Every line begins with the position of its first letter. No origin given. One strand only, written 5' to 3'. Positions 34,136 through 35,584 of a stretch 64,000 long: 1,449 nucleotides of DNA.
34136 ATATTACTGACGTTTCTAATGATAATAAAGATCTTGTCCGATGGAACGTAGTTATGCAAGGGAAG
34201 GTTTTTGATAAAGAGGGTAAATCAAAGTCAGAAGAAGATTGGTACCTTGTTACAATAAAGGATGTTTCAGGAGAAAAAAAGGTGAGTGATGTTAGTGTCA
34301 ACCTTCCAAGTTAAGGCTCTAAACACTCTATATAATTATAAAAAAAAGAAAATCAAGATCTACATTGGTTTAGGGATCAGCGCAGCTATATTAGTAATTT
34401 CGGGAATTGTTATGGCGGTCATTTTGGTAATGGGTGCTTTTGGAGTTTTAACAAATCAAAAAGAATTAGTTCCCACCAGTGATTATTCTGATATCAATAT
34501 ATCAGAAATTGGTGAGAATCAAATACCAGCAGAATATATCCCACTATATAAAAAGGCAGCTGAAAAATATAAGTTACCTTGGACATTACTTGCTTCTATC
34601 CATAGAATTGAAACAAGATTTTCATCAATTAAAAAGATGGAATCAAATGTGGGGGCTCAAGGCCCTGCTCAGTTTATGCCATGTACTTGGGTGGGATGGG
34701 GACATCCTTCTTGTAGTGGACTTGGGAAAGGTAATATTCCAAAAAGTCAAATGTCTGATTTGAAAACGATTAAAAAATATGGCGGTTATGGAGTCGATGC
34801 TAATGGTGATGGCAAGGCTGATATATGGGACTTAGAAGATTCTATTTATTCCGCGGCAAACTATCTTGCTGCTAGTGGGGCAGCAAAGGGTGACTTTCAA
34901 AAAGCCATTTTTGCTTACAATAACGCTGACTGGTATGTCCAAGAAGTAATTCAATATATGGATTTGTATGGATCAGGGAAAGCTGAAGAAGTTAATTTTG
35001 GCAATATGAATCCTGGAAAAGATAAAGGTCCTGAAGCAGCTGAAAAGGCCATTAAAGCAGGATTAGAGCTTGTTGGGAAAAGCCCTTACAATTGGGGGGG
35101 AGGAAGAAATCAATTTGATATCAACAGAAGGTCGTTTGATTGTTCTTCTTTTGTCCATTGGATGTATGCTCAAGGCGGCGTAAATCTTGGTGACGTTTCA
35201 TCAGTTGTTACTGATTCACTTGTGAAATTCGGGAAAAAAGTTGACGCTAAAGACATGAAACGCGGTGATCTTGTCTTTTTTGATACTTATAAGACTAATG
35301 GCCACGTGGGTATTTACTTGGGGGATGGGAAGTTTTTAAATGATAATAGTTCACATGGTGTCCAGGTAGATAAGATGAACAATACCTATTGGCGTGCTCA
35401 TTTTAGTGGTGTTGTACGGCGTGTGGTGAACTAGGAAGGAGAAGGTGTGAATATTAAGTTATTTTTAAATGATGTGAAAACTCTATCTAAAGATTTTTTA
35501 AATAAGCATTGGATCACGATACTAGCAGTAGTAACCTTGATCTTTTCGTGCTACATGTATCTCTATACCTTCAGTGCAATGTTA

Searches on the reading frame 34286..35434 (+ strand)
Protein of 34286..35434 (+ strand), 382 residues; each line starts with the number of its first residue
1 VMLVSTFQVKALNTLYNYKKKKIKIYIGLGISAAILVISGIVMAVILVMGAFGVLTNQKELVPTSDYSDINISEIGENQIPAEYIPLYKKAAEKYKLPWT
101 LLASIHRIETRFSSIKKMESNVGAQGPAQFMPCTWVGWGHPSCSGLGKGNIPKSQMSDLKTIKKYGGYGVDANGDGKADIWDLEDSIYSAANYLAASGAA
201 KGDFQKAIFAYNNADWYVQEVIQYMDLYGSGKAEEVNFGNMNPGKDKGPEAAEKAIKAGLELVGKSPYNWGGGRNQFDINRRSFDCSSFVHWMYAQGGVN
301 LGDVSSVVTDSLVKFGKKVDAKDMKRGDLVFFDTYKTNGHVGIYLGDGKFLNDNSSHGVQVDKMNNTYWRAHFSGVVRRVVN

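Call 75: search_protein_families(library=pfam, proteins=[window:34286-35434:+], max_evalue=0.001)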
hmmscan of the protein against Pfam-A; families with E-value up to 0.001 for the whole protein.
window:34286-35434:+ (382 aa): 3 families
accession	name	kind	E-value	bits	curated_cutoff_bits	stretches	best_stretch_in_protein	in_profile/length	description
PF00877.26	NLPC_P60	-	1.1e-28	99.7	23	1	266-378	2-105/105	NlpC/P60 family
PF13406.11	SLT_2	-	6e-09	36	24.3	1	164-201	165-203/292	Transglycosylase SLT domain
PF01464.25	SLT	-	4.2e-06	26.7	21.3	0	88-134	3-47/117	Transglycosylase SLT domain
